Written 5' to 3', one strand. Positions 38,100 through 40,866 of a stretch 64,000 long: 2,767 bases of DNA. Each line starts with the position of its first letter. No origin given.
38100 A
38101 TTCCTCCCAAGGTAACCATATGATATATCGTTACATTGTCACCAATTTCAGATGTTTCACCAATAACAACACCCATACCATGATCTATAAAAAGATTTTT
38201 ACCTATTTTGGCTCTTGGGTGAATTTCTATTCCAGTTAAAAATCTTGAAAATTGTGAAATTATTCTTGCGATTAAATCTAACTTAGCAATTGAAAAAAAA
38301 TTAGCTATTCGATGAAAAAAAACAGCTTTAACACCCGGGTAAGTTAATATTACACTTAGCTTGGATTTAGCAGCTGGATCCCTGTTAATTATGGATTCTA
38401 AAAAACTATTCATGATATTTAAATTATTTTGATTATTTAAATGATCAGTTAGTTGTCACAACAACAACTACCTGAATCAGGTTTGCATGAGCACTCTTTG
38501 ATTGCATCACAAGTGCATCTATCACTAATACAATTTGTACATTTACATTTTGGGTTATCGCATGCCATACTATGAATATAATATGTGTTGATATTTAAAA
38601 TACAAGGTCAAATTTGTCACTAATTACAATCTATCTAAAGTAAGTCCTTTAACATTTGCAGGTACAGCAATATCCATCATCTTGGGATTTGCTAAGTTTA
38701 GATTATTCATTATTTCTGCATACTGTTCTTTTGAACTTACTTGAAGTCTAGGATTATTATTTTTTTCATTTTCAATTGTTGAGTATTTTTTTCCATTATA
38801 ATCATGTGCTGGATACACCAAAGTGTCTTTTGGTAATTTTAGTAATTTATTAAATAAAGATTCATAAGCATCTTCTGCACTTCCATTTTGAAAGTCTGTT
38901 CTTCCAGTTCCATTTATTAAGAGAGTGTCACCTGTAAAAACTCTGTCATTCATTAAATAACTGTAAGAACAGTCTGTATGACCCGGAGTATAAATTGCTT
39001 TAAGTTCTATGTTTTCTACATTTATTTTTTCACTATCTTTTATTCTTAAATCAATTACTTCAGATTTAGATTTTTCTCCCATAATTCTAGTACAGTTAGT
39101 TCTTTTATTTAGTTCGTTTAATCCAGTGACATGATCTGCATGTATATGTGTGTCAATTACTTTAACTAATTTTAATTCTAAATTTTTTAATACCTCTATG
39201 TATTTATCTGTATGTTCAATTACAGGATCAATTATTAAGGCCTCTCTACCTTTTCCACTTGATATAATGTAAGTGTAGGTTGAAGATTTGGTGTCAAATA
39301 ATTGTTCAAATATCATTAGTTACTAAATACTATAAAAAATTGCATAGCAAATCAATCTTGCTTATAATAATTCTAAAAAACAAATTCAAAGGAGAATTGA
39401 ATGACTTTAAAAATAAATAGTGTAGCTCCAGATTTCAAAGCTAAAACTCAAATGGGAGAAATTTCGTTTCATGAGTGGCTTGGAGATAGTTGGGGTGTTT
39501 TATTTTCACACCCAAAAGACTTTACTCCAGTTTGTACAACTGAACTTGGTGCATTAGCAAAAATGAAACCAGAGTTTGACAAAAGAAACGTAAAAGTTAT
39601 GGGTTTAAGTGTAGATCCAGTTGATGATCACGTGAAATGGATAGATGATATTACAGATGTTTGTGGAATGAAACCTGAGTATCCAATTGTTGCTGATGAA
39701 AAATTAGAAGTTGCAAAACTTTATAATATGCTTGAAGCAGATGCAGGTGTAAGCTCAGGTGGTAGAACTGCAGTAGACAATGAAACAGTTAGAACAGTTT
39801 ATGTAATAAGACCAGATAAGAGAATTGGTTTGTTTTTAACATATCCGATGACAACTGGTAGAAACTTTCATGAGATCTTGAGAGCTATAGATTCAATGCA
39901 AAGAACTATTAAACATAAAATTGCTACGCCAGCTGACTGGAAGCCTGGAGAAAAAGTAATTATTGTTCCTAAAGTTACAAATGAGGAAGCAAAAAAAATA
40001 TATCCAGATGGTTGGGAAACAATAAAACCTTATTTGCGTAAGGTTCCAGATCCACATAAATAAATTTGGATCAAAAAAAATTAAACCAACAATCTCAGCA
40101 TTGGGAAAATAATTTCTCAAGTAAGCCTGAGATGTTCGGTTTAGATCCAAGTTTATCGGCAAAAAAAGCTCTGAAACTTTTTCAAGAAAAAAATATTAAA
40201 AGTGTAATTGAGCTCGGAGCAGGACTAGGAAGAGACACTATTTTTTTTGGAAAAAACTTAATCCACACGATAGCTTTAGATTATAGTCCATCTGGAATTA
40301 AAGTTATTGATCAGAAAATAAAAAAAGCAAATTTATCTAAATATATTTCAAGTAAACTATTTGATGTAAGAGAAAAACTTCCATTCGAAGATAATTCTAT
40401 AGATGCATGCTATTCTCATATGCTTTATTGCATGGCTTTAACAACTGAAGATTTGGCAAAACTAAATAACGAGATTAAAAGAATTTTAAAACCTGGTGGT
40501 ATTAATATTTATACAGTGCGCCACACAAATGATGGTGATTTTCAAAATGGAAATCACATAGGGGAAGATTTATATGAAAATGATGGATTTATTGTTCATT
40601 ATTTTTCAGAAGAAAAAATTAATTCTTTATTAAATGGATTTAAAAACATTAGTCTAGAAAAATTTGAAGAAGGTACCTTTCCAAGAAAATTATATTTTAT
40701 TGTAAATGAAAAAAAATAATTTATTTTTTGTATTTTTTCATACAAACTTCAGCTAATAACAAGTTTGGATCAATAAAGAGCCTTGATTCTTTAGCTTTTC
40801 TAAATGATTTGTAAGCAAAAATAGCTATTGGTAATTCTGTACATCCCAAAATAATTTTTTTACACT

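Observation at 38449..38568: Uncalled metallothionein-like gene with a His-free, eukaryote-like cysteine pattern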

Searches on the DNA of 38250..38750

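Call 91: search_rna_families(source=window, start=38250, end=38750, threshold=evalue, max_evalue=1)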
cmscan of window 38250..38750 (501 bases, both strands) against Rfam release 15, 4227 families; matches with E-value up to 1: 0.
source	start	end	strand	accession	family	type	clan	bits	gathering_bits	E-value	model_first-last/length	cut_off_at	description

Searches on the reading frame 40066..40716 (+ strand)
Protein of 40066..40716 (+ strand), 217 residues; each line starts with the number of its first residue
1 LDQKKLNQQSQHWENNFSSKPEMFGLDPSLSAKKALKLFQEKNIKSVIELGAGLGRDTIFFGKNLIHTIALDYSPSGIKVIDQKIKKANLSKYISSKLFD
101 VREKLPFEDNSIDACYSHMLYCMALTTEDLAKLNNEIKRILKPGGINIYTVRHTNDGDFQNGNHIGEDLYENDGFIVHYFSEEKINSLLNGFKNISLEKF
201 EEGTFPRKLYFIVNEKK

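Call 70: search_protein_families(library=pfam, proteins=[window:40066-40716:+], max_evalue=0.00001)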
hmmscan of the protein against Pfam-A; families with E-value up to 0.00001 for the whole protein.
window:40066-40716:+ (217 aa): 7 families
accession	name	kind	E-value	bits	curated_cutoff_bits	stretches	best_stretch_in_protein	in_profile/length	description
PF08241.18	Methyltransf_11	-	5.2e-15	56.3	21.2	1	49-146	2-92/95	Methyltransferase domain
PF13649.12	Methyltransf_25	-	2.5e-14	54.1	27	1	47-145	1-97/97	Methyltransferase domain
PF13847.12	Methyltransf_31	-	2.7e-09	37.3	27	1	45-148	5-108/145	Methyltransferase domain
PF08242.18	Methyltransf_12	-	3.4e-06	28.1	30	0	48-146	1-97/98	Methyltransferase domain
PF03848.20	TehB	-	4.1e-06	26.8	20.4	1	46-149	33-132/193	Tellurite resistance protein TehB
PF05148.21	Methyltransf_8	-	5.1e-06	27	27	1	100-147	112-154/219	Hypothetical methyltransferase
PF13489.12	Methyltransf_23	-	7.3e-06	26.2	27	0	36-192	14-159/164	Methyltransferase domain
